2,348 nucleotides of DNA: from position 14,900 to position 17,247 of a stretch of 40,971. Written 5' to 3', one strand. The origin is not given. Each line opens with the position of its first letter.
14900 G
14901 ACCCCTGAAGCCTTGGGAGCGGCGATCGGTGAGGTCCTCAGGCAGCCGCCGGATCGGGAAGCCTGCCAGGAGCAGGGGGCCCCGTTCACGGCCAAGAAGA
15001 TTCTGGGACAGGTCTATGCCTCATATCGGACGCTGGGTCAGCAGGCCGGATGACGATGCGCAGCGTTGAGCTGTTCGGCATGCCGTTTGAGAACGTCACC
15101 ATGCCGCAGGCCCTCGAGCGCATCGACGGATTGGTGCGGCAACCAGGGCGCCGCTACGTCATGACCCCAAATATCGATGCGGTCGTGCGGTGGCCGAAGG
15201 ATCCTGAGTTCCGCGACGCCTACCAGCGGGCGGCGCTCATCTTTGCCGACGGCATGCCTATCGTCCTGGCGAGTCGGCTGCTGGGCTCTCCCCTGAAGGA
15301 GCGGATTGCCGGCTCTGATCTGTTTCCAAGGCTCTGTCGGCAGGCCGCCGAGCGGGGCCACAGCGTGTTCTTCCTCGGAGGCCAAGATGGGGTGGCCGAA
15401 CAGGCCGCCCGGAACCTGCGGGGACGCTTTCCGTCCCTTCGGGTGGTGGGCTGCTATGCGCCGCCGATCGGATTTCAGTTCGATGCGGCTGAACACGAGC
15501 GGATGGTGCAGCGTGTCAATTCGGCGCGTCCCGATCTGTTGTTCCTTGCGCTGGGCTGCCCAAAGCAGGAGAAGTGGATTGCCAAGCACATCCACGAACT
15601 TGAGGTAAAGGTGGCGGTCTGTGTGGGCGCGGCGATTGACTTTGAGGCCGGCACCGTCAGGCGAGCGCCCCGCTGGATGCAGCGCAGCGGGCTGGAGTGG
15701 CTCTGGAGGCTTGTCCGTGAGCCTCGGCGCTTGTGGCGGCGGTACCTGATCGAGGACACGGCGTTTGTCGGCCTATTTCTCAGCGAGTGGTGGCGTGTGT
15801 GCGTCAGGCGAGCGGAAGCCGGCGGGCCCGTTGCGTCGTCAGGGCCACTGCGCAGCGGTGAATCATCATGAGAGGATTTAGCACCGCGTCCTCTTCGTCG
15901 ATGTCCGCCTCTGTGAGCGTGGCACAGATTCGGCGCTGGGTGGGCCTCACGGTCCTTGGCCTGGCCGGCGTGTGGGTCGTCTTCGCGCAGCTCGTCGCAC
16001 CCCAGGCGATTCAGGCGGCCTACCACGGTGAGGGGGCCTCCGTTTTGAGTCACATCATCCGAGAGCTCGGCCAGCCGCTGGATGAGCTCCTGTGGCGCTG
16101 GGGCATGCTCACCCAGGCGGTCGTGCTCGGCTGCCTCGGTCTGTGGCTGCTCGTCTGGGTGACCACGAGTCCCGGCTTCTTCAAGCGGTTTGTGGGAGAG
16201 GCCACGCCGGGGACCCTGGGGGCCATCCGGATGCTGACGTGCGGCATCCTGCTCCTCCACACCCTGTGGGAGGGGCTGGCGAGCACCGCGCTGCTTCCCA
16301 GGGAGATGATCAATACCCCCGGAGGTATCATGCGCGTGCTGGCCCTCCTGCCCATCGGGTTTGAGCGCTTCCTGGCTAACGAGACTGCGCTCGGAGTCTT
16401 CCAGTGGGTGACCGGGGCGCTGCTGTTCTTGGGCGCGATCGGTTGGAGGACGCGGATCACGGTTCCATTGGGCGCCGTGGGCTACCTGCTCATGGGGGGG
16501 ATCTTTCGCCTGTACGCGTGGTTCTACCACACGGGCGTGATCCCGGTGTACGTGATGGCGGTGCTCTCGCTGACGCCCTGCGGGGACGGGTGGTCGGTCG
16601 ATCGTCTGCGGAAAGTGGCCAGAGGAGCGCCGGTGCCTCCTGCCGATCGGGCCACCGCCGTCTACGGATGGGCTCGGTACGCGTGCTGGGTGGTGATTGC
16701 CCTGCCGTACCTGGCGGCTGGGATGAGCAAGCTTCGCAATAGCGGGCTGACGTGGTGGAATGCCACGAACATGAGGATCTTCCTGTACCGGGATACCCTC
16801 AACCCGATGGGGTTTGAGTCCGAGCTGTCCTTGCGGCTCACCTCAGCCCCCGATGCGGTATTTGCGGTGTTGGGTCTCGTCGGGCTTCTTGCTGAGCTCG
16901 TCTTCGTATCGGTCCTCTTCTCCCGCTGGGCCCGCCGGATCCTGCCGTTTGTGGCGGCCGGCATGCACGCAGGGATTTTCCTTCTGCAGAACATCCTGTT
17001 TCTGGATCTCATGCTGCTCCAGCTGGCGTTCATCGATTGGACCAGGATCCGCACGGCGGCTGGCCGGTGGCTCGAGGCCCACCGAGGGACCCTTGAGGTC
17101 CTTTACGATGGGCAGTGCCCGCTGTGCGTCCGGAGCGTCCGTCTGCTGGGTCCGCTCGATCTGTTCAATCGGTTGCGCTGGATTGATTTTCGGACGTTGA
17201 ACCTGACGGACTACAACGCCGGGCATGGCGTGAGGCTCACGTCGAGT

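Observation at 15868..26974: An 11-kb extracytoplasmic tailoring block sits between the glycosyltransferase block and the priming enzyme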

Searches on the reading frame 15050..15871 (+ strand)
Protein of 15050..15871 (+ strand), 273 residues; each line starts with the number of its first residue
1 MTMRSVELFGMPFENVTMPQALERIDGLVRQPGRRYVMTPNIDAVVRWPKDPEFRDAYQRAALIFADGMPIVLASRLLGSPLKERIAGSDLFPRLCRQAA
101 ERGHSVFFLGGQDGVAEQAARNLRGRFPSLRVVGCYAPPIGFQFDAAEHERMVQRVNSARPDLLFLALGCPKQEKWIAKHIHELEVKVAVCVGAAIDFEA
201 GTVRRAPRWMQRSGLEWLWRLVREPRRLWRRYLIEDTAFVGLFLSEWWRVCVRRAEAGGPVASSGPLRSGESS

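Call 4: search_protein_families(library=pfam, proteins=[window:15050-15871:+], max_evalue=0.01)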
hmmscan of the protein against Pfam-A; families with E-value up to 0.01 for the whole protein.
window:15050-15871:+ (273 aa): 1 family
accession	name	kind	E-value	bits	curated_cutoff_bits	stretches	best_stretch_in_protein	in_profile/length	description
PF03808.19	Glyco_tran_WecG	-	2.6e-71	239.3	27.4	1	61-232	1-168/168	Glycosyl transferase WecG/TagA/CpsF family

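Call 5: search_protein_families(library=ncbifam, proteins=[window:15050-15871:+], max_evalue=0.01)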
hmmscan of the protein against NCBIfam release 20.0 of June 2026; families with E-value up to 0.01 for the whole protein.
window:15050-15871:+ (273 aa): 4 families
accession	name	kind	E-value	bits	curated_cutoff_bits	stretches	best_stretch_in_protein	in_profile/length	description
NF041872.1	EPS_EpsA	equivalog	6.3e-67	225.7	500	1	13-249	25-260/265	exopolysaccharide biosynthesis glycosyltransferase EpsA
TIGR00696.1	wecG_tagA_cpsF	superfamily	1.2e-49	168.5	69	1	59-235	4-176/178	WecB/TagA/CpsF family glycosyltransferase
NF041710.1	UDPacetylman_taseTarA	equivalog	1.8e-39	135.7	350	1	4-231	7-230/247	N-acetylglucosaminyldiphosphoundecaprenol N-acetyl-beta-D-mannosaminyltransferase TarA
NF002980.1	PRK03692.1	equivalog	6.7e-30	104.3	323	1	38-232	36-226/240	lipopolysaccharide N-acetylmannosaminouronosyltransferase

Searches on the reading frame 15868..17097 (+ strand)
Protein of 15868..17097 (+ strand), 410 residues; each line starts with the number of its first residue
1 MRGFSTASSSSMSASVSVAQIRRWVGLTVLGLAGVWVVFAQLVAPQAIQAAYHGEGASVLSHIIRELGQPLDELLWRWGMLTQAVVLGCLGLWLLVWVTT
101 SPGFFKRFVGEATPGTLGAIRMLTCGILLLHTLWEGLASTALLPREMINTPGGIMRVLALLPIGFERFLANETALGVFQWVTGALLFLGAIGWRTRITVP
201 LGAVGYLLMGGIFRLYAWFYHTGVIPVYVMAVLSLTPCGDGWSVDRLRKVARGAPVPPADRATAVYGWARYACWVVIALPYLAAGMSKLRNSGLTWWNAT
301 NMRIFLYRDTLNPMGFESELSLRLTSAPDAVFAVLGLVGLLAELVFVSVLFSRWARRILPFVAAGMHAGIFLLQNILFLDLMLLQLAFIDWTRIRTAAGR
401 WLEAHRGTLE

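Call 70: search_protein_families(library=pfam, proteins=[window:15868-17097:+], max_evalue=10)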
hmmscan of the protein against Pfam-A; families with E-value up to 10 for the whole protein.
window:15868-17097:+ (410 aa): 2 families
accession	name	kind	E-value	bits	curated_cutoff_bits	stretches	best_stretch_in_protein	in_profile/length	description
PF06762.20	LMF1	-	0.0088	16.6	27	1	281-388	49-153/163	Lipase maturation factor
PF18162.6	Arc_C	-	0.14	12.5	31.9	1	66-118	16-69/83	Arc C-lobe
